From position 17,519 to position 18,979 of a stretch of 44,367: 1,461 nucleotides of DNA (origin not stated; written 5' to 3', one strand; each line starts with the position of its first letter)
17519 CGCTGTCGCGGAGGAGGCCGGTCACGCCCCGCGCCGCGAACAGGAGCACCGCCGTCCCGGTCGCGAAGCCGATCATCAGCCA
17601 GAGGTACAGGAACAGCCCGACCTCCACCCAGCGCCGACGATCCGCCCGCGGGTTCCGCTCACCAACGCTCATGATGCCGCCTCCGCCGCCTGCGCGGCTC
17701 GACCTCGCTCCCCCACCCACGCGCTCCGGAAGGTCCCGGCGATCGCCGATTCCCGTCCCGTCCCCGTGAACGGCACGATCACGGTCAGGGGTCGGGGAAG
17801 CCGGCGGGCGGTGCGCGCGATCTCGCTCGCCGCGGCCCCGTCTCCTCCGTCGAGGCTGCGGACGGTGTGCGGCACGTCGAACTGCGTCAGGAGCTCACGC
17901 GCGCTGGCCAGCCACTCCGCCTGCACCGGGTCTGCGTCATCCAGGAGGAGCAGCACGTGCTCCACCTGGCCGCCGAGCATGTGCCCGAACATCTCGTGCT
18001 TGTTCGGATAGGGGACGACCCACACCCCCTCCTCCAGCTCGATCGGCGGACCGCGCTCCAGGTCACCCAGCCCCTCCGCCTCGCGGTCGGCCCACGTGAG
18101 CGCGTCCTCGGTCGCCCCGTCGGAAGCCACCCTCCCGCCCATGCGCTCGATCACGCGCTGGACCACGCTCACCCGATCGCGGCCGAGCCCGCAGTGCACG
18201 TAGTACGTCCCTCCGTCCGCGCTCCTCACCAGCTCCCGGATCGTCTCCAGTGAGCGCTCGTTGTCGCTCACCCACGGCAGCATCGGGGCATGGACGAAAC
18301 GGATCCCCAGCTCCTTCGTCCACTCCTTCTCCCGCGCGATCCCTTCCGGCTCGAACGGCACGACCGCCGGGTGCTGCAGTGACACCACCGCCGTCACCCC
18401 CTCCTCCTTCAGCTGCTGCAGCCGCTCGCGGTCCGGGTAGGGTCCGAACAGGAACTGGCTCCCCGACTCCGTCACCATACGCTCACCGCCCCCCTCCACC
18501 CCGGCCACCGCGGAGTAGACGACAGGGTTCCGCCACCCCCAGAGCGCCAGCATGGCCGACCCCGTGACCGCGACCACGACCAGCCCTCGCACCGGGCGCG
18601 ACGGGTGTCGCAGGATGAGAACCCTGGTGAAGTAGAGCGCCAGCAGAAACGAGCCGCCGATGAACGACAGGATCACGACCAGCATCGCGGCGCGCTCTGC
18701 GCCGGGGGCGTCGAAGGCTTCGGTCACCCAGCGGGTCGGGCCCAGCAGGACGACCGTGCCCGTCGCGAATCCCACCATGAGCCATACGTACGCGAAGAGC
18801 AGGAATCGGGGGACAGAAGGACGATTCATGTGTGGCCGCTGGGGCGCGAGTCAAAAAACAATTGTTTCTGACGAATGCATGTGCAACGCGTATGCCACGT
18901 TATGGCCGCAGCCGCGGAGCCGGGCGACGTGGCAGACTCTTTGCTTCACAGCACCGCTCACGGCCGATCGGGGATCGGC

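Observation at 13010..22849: Cellulose-synthase-like locus lacking BcsB/BcsC, PilZ-gated, with an unusual accessory gene set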

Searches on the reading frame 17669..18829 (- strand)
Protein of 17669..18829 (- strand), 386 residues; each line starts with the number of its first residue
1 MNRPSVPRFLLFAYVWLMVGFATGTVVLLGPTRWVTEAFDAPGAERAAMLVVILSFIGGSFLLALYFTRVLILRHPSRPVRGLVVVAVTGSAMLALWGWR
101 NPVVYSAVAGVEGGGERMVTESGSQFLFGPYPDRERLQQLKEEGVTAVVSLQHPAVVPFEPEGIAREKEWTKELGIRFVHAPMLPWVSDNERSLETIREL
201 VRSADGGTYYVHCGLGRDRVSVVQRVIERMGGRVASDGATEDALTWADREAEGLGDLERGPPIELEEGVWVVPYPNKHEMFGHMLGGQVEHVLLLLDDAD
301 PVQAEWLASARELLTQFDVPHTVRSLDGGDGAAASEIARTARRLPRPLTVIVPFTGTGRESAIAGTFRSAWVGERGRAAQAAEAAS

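Call 5: search_protein_families(library=pfam, proteins=[window:17669-18829:-], max_evalue=0.01)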
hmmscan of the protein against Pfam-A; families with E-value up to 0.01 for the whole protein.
window:17669-18829:- (386 aa): 2 families
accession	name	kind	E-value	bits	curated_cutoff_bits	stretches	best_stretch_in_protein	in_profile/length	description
PF22785.1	Tc-R-P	-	0.00016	22.6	27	1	134-220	13-93/106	Polymorphic toxin system, DSP-PTPase phosphatase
PF22784.1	PTP-SAK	-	0.0043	17.5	27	0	134-219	21-100/153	Swiss Army Knife protein, DSP-PTPase phosphatase domain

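Call 6: search_protein_families(library=ncbifam, proteins=[window:17669-18829:-], max_evalue=0.01)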
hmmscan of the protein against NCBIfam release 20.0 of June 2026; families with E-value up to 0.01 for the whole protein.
window:17669-18829:- (386 aa): 0 families

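Call 22: search_solved_structures(query=window:17669-18829:-, max_evalue=1)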
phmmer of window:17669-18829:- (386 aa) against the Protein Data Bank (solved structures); distinct sequences matched with E-value up to 1: 0.

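Call 26: find_homologous_proteins(query=window:17669-18829:-, max_evalue=0.001)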
Query window:17669-18829:- (386 aa): 515 proteins with E <= 0.001 among 8000 candidates; the best 120 are listed.
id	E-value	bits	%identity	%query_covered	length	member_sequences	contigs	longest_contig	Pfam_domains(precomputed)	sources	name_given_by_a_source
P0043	2.9e-254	861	100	100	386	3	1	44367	-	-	-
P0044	1.6e-214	730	87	97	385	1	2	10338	-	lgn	-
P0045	8.8e-212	721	85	98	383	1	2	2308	-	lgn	-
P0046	1.4e-188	645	76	99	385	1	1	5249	-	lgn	-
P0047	1.9e-169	582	69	99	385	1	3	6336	-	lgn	-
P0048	4.1e-132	459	59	95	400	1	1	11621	-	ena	-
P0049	2.6e-123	430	55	96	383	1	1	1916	-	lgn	-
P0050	1.8e-118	414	55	96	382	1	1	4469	-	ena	-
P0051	1.6e-117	411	55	95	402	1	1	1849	-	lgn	-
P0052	4.9e-112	393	53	94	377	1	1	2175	-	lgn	-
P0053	2.0e-111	391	51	94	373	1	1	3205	-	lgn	-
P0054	8.3e-111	389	51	94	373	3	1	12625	-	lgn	-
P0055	1.3e-109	385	52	94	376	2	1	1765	-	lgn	-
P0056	1.2e-108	382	50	96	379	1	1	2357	-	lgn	-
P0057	1.3e-107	378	51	96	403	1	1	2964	-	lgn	-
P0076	1.2e-104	369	50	96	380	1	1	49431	-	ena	-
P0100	1.9e-101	358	48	98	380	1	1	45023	-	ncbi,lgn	ncbi:MAG: hypothetical protein WD690_02490 [Vicinamibacterales bacterium]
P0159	1.3e-91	326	50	92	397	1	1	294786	-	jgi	jgi:protein tyrosine phosphatase (PTP) superfamily phosphohydrolase (DUF442 family)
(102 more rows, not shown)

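Call 27: find_encoding_contigs(protein=P0100, flank=10000, max_places=2)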
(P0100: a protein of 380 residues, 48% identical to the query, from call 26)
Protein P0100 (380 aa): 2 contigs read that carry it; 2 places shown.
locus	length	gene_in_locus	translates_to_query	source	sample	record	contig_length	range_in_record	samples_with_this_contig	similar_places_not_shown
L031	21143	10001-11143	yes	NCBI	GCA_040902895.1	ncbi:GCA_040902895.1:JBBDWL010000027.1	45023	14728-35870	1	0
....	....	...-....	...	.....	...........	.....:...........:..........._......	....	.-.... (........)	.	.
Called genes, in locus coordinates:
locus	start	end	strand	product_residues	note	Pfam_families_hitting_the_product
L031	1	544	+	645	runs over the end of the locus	PF02784:Orn_Arg_deC_N, PF17810:Arg_decarb_HB, PF17944:Arg_decarbox_C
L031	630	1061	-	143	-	PF13581:HATPase_c_2, PF02518:HATPase_c (weak)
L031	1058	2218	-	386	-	PF00483:NTP_transferase, PF12804:NTP_transf_3 (weak), PF25084:LbH_EIF2B (faint), PF25087:GMPPB_C (weak), PF00132:Hexapep (weak)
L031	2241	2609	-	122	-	PF01740:STAS, PF13466:STAS_2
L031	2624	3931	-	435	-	PF11329:DUF3131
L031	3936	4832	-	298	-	-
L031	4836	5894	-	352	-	-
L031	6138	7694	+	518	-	PF13506:Glyco_transf_21, PF00535:Glycos_transf_2, PF13641:Glyco_tranf_2_3, PF13632:Glyco_trans_2_3, PF03552:Cellulose_synt (weak)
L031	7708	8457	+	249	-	PF01569:PAP2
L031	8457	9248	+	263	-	-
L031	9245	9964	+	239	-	-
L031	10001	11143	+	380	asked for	-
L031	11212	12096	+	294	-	PF17036:CBP_BcsS (weak)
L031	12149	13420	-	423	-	-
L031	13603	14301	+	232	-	PF00154:RecA_N (weak), PF06745:ATPase, PF13481:AAA_25 (weak), PF23442:DUF7125 (weak)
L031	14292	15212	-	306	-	PF00512:HisKA, PF00072:Response_reg, PF01627:Hpt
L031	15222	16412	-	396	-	PF00072:Response_reg, PF07228:SpoIIE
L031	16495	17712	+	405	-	PF00884:Sulfatase (faint), PF01663:Phosphodiest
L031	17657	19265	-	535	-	PF17871:AAA_lid_9, PF00004:AAA, PF07724:AAA_2, PF07728:AAA_5, PF13401:AAA_22 (weak), PF10431:ClpB_D2-small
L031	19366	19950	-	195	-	PF02861:Clp_N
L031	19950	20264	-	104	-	PF02617:ClpS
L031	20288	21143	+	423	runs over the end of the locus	PF07969:Amidohydro_3 (faint), PF01979:Amidohydro_1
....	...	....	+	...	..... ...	-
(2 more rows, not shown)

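Call 28: find_encoding_contigs(protein=P0159, flank=10000, max_places=2)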
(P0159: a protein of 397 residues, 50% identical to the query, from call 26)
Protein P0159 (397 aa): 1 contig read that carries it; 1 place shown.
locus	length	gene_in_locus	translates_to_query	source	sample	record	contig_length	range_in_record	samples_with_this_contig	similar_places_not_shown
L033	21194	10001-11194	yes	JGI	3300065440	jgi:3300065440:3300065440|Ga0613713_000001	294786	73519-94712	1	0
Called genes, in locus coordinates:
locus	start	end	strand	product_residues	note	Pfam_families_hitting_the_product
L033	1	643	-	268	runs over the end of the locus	PF00459:Inositol_P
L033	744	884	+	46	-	-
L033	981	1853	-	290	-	PF10263:SprT-like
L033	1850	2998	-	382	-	PF04055:Radical_SAM, PF19288:CofH_C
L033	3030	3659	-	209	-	-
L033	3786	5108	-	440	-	PF11329:DUF3131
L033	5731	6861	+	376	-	PF02156:Glyco_hydro_26 (weak)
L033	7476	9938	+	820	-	PF13641:Glyco_tranf_2_3, PF00535:Glycos_transf_2, PF13506:Glyco_transf_21 (weak), PF13632:Glyco_trans_2_3, PF03552:Cellulose_synt, PF07238:PilZ (weak)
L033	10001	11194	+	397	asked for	-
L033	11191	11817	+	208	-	-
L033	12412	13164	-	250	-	-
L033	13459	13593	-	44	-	-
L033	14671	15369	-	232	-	PF00730:HhH-GPD, PF00633:HHH (weak)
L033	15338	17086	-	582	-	PF14716:HHH_8, PF14520:HHH_5, PF14791:DNA_pol_B_thumb, PF02811:PHP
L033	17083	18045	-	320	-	-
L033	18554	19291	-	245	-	-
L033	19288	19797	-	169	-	-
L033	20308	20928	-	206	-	PF00574:CLP_protease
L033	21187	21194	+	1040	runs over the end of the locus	-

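Call 29: find_encoding_contigs(protein=P0076, flank=10000, max_places=2)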
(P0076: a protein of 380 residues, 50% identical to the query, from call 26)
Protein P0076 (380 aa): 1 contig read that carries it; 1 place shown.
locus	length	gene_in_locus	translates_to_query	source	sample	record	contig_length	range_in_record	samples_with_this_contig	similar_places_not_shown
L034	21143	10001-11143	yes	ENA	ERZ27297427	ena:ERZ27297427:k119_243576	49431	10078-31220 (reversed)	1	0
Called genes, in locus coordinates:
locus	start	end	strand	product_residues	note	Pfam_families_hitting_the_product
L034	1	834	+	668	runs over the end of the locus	PF26550:Tricorn_2nd, PF26549:Tricorn_N, PF07676:PD40, PF26550:Tricorn_2nd, PF07676:PD40, PF26549:Tricorn_N, PF02129:Peptidase_S15 (weak), PF00326:Peptidase_S9, +11 more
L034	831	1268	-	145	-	PF13581:HATPase_c_2, PF02518:HATPase_c (weak)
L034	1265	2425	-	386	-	PF00483:NTP_transferase, PF12804:NTP_transf_3 (weak), PF25084:LbH_EIF2B (weak), PF25087:GMPPB_C (weak), PF00132:Hexapep (weak)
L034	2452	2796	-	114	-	PF01740:STAS, PF13466:STAS_2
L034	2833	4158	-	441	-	PF11329:DUF3131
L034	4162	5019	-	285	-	-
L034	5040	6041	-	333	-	-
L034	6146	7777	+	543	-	PF13506:Glyco_transf_21, PF00535:Glycos_transf_2, PF13641:Glyco_tranf_2_3, PF13632:Glyco_trans_2_3, PF03552:Cellulose_synt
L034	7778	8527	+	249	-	PF01569:PAP2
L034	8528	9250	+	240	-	-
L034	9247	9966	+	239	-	-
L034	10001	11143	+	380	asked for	-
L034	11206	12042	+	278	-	PF17036:CBP_BcsS (weak)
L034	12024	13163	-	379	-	-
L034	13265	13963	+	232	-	PF06745:ATPase, PF13481:AAA_25 (weak), PF23442:DUF7125 (faint)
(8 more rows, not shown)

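Call 43: search_protein_families(library=pfam, proteins=[L031:11212-12096:+, L031:9245-9964:+, L031:8457-9248:+, L033:11191-11817:+, L031:3936-4832:-, L031:4836-5894:-, L031:12149-13420:-], max_evalue=10)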
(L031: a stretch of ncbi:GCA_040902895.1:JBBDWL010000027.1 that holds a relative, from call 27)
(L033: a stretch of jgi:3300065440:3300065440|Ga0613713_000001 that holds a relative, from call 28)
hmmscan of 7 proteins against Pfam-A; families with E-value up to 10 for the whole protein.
L031:11212-12096:+ (294 aa): 2 families
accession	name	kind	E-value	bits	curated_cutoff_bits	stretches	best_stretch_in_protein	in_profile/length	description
PF17036.11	CBP_BcsS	-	7.1e-06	26.3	24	1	165-288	93-204/207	Cellulose biosynthesis protein BcsS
PF17663.6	DUF5525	-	0.23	9.9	26.8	1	3-70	680-745/1017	Family of unknown function (DUF5525)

L031:9245-9964:+ (239 aa): 1 family
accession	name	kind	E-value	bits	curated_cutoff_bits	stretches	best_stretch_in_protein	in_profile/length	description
PF06738.18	ThrE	-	5.2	6.9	26.3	1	172-238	106-171/241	Putative threonine/serine exporter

L031:8457-9248:+ (263 aa): 0 families

L033:11191-11817:+ (208 aa): 2 families
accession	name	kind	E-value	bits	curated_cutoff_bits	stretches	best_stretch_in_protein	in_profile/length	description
PF01148.25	CTP_transf_1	-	0.0042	17.4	24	1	122-163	145-190/264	Cytidylyltransferase family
PF21976.1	SMIM43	-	0.12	12.8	27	1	96-146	10-60/63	Small integral membrane protein 43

L031:3936-4832:- (298 aa): 8 families
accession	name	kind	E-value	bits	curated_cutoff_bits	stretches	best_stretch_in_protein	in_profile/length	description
PF12796.13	Ank_2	-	4e-51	172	27.3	4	177-265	1-86/90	Ankyrin repeats (3 copies)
PF00023.36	Ank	-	3.7e-44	146.7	21.1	7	206-236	2-32/33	Ankyrin repeat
PF13637.12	Ank_4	-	3.6e-41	138.7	22.7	7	79-122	1-44/50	Ankyrin repeats (many copies)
PF13857.12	Ank_5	-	3.8e-33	113.6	27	5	61-113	1-54/56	Ankyrin repeats (many copies)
PF13606.12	Ank_3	-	1.7e-28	95.5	22.3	4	75-102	2-29/30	Ankyrin repeat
PF24521.3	Ank_KRIT1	-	2.3e-13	50.5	80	4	40-102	16-74/149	KRIT1 ankyrin-repeats domain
PF23745.1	ANK_LRRK2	-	0.0011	19.3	27.5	2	122-195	45-115/130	LRRK2 ANK repeat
PF07396.17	Porin_O_P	-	0.06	13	20.9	1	224-265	215-255/370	Phosphate-selective porin O and P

L031:4836-5894:- (352 aa): 9 families
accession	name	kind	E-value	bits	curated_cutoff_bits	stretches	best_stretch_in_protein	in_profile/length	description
PF12796.13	Ank_2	-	3.6e-80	265.1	27.3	5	113-203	2-89/90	Ankyrin repeats (3 copies)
PF00023.36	Ank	-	6.2e-64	208.7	21.1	7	74-103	1-30/33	Ankyrin repeat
PF13637.12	Ank_4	-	1.5e-52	174.8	22.7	7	79-128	1-50/50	Ankyrin repeats (many copies)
PF13606.12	Ank_3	-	1.3e-39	129.5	22.3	7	173-201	1-29/30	Ankyrin repeat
PF13857.12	Ank_5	-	3.6e-35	120.1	27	6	64-112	4-53/56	Ankyrin repeats (many copies)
PF24521.3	Ank_KRIT1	-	7e-18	65.2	80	5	110-171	48-115/149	KRIT1 ankyrin-repeats domain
PF23745.1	ANK_LRRK2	-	1.1e-09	38.6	27.5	3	178-261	35-114/130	LRRK2 ANK repeat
PF11022.13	ATP19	-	0.066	14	27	1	12-64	19-63/67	ATP synthase subunit K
PF18571.6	VWA_3_C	-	2.4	8.6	25.8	0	82-96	3-17/47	von Willebrand factor type A C-terminal domain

L031:12149-13420:- (423 aa): 1 family
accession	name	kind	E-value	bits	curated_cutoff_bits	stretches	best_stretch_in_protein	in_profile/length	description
PF05887.16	Trypan_PARP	-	0.73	10.3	100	1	61-121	59-121/134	Procyclic acidic repetitive protein (PARP)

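Call 50: find_related_loci(query=A3, collection=metagenome_contigs, flank=10000)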
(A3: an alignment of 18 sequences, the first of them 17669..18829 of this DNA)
Query A3 (386 aa) in metagenome_contigs; peptide patterns used: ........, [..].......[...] (x = any residue, [..] = any of these).
147 stretches matched a pattern; 65 encode a relative of the query (tblastn E <= 1e-3); 65 distinct loci.
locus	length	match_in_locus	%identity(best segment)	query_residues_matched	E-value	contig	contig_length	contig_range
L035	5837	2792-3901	49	1-371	9e-106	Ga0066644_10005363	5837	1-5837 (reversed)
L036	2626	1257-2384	49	1-376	4e-104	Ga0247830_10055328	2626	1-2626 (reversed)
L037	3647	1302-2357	48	2-356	3e-98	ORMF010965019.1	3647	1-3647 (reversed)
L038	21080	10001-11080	47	5-371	3e-94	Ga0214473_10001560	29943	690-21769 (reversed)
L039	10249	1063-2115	47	1-355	1e-93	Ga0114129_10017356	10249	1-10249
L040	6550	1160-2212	47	1-355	2e-93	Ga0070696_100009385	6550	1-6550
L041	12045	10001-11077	48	12-366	9e-92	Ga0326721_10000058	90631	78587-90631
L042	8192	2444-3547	46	1-369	3e-91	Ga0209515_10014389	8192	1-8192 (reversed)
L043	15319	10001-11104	46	1-369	3e-91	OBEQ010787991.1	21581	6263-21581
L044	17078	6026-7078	48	1-355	3e-89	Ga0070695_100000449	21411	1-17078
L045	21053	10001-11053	47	1-355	5e-89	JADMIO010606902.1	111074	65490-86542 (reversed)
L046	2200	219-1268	47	12-355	2e-92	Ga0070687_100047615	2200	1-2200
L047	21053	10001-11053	47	12-355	1e-88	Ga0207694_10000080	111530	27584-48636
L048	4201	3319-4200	55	11-306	2e-88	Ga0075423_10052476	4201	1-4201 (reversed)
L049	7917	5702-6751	47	12-355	7e-88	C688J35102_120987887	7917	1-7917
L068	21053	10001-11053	43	3-355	6e-81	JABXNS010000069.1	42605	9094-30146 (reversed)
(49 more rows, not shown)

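Call 53: search_protein_families(library=pfam, proteins=[L068:6798-8597:-, L068:9028-9948:+, L068:11287-12096:-, L068:12110-12373:-, L068:12514-13047:+, L068:13131-14132:+, L068:13997-15217:+, L068:15214-16572:+, L068:16569-17282:+, L068:17279-18172:+], max_evalue=0.001)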
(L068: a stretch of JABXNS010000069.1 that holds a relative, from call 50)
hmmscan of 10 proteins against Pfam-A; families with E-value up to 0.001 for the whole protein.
L068:6798-8597:- (599 aa): 0 families

L068:9028-9948:+ (306 aa): 3 families
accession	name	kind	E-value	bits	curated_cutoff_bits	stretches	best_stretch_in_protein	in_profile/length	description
PF00781.29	DAGK_cat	-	6.4e-26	90.8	23.6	1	16-134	1-124/125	Diacylglycerol kinase catalytic domain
PF19279.4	YegS_C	-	1.6e-13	51.2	27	1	145-298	3-154/158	YegS C-terminal NAD kinase beta sandwich-like domain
PF01513.26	NAD_kinase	-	0.00018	22.2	25.5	0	59-94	64-99/130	ATP-NAD kinase N-terminal domain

L068:11287-12096:- (269 aa): 1 family
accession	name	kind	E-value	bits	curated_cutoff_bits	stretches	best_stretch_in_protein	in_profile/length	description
PF04098.21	Rad52_Rad22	-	3.1e-10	40.6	20.3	1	15-141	2-141/153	Rad52/22 family double-strand break repair protein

L068:12110-12373:- (87 aa): 0 families

L068:12514-13047:+ (177 aa): 0 families

L068:13131-14132:+ (333 aa): 3 families
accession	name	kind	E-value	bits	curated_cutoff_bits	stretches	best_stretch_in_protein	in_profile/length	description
PF01546.33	Peptidase_M20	-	1.1e-19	71.7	24.6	1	64-328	2-205/206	Peptidase family M20/M25/M40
PF07687.19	M20_dimer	-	1.8e-19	70.1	21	1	155-251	2-100/107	Peptidase dimerisation domain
PF04389.22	Peptidase_M28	-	5.5e-05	23.4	21.3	1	57-142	8-89/193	Peptidase family M28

L068:13997-15217:+ (406 aa): 2 families
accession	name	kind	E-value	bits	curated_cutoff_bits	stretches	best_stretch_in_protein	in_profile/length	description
PF02774.23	Semialdhyde_dhC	-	9.4e-33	114.3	26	1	212-383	1-183/184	Semialdehyde dehydrogenase, dimerisation domain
PF01118.30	Semialdhyde_dh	-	2.6e-30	105.7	26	1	60-182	2-119/121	Semialdehyde dehydrogenase, NAD binding domain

L068:15214-16572:+ (452 aa): 2 families
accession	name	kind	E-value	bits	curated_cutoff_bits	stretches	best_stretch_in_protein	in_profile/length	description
PF00696.33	AA_kinase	-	4.7e-50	170.9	24.9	1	1-286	2-234/234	Amino acid kinase family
PF22468.2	ACT_9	-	2.7e-15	56.3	27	2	388-446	1-61/61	ACT domain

L068:16569-17282:+ (237 aa): 4 families
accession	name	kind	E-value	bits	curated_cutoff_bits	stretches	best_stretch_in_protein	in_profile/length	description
PF05173.19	DapB_C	-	3.3e-34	118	27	1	112-229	1-121/121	Dihydrodipicolinate reductase, C-terminus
PF01113.26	DapB_N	-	1.3e-17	64.4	25.6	1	5-109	2-124/124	Dihydrodipicolinate reductase, N-terminus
PF13380.12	CoA_binding_2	-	0.00023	22.1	22.8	1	5-102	2-104/116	CoA binding domain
PF02737.24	3HCDH_N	-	0.00042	20.7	22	1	5-33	1-29/180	3-hydroxyacyl-CoA dehydrogenase, NAD binding domain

L068:17279-18172:+ (297 aa): 1 family
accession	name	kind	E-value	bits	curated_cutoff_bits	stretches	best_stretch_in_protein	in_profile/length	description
PF00701.28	DHDPS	-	1.2e-81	274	22.1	1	7-289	3-286/289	Dihydrodipicolinate synthetase family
